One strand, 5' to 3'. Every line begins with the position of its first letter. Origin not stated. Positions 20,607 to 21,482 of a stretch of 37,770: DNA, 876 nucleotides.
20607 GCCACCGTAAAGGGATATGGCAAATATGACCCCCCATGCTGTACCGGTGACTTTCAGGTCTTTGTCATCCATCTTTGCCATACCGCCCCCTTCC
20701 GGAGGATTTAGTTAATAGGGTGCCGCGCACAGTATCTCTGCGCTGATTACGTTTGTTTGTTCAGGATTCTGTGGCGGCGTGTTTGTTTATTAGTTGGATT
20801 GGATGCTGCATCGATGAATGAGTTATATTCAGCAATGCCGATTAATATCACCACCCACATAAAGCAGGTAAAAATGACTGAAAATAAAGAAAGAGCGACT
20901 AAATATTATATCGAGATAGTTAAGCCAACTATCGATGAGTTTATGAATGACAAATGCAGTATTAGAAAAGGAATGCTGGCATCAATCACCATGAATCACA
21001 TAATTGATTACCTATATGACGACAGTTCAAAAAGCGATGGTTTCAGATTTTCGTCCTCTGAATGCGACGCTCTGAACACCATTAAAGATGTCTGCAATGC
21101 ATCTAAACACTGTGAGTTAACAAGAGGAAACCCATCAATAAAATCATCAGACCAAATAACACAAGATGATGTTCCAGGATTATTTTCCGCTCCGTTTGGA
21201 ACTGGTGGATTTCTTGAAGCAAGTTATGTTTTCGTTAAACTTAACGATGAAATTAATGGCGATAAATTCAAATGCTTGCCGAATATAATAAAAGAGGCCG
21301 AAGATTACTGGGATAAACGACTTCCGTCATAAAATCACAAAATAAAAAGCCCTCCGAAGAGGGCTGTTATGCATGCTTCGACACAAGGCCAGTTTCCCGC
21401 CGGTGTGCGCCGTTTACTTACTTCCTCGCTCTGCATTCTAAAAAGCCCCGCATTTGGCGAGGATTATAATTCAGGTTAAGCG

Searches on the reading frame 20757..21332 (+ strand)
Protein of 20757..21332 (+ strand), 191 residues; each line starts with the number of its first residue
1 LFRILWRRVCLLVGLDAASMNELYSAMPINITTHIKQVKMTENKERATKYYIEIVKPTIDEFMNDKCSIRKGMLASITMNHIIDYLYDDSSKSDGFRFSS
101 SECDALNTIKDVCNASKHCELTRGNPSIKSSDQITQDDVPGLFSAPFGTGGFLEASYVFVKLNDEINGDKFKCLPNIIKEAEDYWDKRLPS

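Call 10: search_protein_families(library=ncbifam, proteins=[window:20871-21332:+], max_evalue=0.01)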
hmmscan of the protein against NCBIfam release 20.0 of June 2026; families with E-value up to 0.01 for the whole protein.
window:20871-21332:+ (153 aa): 0 families

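Call 11: search_protein_families(library=pfam, proteins=[window:20757-21332:+], max_evalue=0.01)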
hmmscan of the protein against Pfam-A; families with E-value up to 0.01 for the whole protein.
window:20757-21332:+ (191 aa): 1 family
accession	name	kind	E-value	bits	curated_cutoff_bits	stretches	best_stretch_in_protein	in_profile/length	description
PF19186.5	DUF5868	-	0.0034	17.9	33.1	1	4-92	24-110/195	Family of unknown function (DUF5868)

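Call 25: search_protein_families(library=phrogs, proteins=[window:20871-21332:+], max_evalue=0.01)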
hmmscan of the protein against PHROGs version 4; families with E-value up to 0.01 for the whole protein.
window:20871-21332:+ (153 aa): 1 family
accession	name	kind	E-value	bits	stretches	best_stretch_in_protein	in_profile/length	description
phrog_33893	-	unknown function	2.9e-24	87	1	10-151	8-158/162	-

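Call 26: search_protein_families(library=padloc, proteins=[window:20871-21332:+], max_evalue=0.01)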
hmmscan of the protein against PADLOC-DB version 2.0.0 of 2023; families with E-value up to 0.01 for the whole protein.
window:20871-21332:+ (153 aa): 0 families

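Call 66: find_homologous_proteins(query=window:20871-21332:+, max_evalue=0.001)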
Query window:20871-21332:+ (153 aa): 11 proteins with E <= 0.001 among 18 candidates.
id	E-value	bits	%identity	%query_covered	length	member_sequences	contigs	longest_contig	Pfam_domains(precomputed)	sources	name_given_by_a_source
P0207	3.1e-92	324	94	100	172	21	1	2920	-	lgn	-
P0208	3.7e-83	295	85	99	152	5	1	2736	-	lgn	-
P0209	6.5e-83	294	85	99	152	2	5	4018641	-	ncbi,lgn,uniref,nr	ncbi:hypothetical protein [Morganella morganii]|uniref:hypothetical protein n=1 Tax=Morganella morga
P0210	1.2e-79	283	85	99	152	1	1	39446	-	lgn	-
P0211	3.2e-78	279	82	100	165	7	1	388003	-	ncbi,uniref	ncbi:hypothetical protein ABM022_07900 [Morganella morganii]|uniref:hypothetical protein n=2 Tax=Mor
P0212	1.3e-76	273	80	99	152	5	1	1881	-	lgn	-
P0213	1.6e-69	250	77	99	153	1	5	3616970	-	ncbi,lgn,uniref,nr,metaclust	ncbi:hypothetical protein [Moellerella wisconsensis]|uniref:hypothetical protein n=1 Tax=Moellerella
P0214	7.4e-27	112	43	95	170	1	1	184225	-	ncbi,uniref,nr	ncbi:hypothetical protein [Acinetobacter pollinis]|uniref:Uncharacterized protein n=1 Tax=Acinetobac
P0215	9.0e-22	95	39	96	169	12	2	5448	-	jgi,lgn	-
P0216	7.3e-21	92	39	96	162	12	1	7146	-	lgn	-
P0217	2.1e-17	81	39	75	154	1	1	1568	-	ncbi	-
